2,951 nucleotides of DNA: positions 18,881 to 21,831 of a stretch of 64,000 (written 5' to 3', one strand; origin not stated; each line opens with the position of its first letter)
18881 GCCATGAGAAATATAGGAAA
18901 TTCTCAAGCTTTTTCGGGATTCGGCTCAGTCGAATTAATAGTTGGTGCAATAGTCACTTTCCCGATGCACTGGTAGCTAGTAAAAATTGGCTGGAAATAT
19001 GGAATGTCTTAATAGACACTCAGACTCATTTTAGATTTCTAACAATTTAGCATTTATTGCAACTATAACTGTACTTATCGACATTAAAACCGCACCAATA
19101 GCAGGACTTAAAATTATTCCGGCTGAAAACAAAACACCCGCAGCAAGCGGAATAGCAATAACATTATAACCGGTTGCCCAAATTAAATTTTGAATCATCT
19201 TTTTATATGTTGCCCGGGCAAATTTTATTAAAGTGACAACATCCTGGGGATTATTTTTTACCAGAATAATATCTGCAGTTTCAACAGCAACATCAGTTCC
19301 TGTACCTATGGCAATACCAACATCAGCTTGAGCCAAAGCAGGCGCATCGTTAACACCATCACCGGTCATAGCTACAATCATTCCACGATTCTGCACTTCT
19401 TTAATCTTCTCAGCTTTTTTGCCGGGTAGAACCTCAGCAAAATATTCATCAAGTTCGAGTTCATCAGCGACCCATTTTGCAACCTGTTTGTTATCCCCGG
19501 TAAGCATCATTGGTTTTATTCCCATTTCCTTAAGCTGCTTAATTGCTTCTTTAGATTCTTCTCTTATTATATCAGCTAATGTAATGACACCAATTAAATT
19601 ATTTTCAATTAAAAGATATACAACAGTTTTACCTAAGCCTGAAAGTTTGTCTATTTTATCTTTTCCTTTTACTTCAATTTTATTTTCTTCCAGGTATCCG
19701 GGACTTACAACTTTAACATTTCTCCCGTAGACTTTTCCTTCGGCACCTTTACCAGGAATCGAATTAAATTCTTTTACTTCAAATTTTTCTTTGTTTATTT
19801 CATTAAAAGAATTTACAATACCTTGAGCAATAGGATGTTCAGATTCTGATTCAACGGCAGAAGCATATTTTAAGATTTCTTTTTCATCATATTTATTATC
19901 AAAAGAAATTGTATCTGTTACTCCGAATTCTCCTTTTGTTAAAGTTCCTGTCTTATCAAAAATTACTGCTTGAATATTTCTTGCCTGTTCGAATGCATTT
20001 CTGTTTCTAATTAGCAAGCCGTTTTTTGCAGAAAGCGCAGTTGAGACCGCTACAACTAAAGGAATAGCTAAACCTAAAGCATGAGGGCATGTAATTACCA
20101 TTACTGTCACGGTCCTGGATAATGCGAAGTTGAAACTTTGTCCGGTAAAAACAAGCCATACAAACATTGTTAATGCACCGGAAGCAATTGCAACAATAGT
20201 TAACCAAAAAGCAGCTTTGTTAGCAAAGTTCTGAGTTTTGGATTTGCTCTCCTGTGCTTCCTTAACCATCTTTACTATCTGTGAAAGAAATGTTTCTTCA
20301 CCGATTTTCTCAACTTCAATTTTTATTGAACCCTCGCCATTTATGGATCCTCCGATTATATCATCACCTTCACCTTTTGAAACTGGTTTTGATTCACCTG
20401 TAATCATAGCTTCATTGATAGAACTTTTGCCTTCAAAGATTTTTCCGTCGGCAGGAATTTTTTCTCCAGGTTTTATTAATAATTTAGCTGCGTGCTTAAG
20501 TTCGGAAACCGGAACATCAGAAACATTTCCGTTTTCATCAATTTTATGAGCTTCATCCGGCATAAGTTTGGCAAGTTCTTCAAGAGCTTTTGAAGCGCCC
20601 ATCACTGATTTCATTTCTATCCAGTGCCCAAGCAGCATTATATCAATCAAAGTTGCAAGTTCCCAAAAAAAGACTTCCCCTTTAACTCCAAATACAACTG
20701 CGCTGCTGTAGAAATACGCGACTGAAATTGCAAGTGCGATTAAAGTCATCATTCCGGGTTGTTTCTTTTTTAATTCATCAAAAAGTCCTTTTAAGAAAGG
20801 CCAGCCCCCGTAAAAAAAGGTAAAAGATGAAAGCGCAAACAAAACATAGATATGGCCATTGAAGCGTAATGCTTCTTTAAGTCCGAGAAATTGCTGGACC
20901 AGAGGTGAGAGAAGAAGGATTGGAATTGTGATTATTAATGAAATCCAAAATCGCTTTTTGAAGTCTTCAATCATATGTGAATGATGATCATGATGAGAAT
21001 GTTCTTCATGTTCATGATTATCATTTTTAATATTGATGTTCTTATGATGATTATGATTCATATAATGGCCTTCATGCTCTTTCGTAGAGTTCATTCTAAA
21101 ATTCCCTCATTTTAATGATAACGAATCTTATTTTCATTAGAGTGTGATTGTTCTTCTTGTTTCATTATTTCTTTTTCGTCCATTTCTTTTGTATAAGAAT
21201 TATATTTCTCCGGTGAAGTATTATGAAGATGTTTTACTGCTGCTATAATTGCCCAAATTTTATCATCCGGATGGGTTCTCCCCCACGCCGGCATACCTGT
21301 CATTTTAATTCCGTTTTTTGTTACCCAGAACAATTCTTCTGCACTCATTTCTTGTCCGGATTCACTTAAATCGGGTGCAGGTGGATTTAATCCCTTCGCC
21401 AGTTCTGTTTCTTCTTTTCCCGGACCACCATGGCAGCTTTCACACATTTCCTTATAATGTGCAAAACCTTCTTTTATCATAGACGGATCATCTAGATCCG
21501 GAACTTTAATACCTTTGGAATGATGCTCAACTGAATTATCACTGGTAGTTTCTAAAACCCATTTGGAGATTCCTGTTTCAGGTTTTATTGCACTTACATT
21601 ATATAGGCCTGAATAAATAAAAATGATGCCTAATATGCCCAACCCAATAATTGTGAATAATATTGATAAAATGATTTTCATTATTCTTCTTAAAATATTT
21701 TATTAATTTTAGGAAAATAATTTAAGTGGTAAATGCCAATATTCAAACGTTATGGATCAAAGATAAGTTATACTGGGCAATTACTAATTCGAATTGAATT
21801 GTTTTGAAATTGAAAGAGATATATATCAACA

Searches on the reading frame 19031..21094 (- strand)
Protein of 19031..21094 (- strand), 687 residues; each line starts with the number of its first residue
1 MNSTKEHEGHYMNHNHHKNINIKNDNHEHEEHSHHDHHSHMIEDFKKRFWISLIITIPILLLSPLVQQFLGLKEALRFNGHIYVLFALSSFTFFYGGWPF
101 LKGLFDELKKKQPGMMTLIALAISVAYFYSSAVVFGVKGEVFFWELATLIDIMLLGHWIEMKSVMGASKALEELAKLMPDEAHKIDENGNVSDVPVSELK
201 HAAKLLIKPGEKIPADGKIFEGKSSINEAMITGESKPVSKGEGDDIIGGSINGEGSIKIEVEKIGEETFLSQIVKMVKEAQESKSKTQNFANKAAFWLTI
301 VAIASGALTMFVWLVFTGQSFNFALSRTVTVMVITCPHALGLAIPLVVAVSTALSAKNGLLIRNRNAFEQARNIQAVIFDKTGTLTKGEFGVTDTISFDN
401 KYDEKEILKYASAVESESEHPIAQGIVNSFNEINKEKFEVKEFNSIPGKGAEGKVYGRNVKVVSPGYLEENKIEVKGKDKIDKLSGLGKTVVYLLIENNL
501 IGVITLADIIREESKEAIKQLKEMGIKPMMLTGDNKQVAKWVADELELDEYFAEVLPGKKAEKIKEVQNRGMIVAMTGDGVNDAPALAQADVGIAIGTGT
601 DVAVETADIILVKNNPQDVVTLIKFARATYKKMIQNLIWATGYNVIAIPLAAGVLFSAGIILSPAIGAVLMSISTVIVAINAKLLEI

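Call 6: search_protein_families(library=pfam, proteins=[window:19031-21094:-], max_evalue=0.01)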
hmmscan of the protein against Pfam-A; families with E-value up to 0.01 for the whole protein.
window:19031-21094:- (687 aa): 3 families
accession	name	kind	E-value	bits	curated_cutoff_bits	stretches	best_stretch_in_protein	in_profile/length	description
PF00122.25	E1-E2_ATPase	-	2.9e-51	174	28.1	1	177-358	2-181/181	E1-E2 ATPase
PF00702.32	Hydrolase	-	4e-35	122.4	26.4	1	374-591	1-191/191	haloacid dehalogenase-like hydrolase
PF08282.18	Hydrolase_3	-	7.1e-05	23.1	20.9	1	574-618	206-249/255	haloacid dehalogenase-like hydrolase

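Call 84: search_protein_families(library=ncbifam, proteins=[window:19031-21094:-], max_evalue=0.001)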
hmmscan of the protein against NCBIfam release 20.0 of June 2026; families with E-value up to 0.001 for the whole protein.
window:19031-21094:- (687 aa): 24 families
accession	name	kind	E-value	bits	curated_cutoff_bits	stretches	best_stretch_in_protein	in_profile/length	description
TIGR01511.1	ATPase-IB1_Cu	subfamily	1.9e-188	627.7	397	1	97-685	2-541/542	copper-translocating P-type ATPase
TIGR01525.1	ATPase-IB_hvy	subfamily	6.5e-184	612.9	346.25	1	115-684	1-559/560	heavy metal translocating P-type ATPase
NF007952.0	PRK10671.1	equivalog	2e-135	453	1316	1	22-683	167-829/838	copper-exporting P-type ATPase CopA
TIGR01512.1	ATPase-IB2_Cd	subfamily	3.1e-116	389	313.5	2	144-429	19-282/494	cadmium family heavy metal-translocating P-type ATPase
NF008262.1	PRK11033.1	equivalog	5.6e-109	365.6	1005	1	145-682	197-724/731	zinc/cadmium/mercury/lead-transporting ATPase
NF033775.1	P_type_ZntA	exception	1.2e-93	314.7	1240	1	145-682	202-725/732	Zn(II)/Cd(II)/Pb(II) translocating P-type ATPase ZntA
TIGR01494.1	ATPase_P-type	subfamily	2.2e-89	300.1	62.3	1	152-661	5-470/478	HAD-IC family P-type ATPase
TIGR01497.1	kdpB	equivalog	5.3e-64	216.5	527.9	1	166-625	89-562/675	potassium-transporting ATPase subunit KdpB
TIGR01647.1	ATPase-IIIA_H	equivalog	4.4e-63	213.6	615.5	2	141-550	54-483/755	plasma-membrane proton-efflux P-type ATPase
NF010609.0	PRK14010.1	equivalog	6.4e-54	183.3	1323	1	114-623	41-555/673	K(+)-transporting ATPase subunit B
TIGR01517.1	ATPase-IIB_Ca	equivalog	9e-41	139.9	507.05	2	184-419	159-403/882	calcium-translocating P-type ATPase, PMCA-type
TIGR01522.1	ATPase-IIA2_Ca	equivalog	6.3e-40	136.7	798.3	2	551-638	567-654/854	calcium-transporting P-type ATPase, PMR1-type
TIGR01116.1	ATPase-IIA1_Ca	equivalog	3.2e-35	121.4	703.4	2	500-637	457-609/799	calcium-translocating P-type ATPase, SERCA-type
TIGR01657.1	P-ATPase-V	hypoth_equivalog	1.5e-29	102.2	618.25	4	552-597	783-828/1055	ATP13A2 family polyamine export P-type ATPase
TIGR01523.1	ATPase-IID_K-Na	equivalog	4.5e-27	94.1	645.05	3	554-637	674-758/997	potassium/sodium efflux P-type ATPase, fungal-type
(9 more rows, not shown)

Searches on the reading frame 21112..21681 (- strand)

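Call 6: search_protein_families(library=pfam, proteins=[window:21112-21681:-], max_evalue=0.01)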
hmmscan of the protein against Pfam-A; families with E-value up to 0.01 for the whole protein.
window:21112-21681:- (189 aa): 2 families
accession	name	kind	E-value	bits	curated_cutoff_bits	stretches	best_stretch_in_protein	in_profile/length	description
PF13442.11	Cytochrome_CBB3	-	2.6e-15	56.9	27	1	69-147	3-66/68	Cytochrome C oxidase, cbb3-type, subunit III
PF00034.26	Cytochrom_C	-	0.00054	21.7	21.3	1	70-147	2-84/90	Cytochrome c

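Call 84: search_protein_families(library=ncbifam, proteins=[window:21112-21681:-], max_evalue=0.001)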
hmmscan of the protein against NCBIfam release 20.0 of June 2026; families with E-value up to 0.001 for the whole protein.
window:21112-21681:- (189 aa): 2 families
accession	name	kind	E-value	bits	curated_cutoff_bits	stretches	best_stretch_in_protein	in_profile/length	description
NF011054.0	PRK14486.1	equivalog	1.9e-09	37.5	447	1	58-154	204-292/294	putative bifunctional cbb3-type cytochrome c oxidase subunit II/cytochrome c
TIGR00782.1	ccoP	equivalog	8e-06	25.4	179.95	1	46-153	180-282/285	cytochrome-c oxidase, cbb3-type subunit III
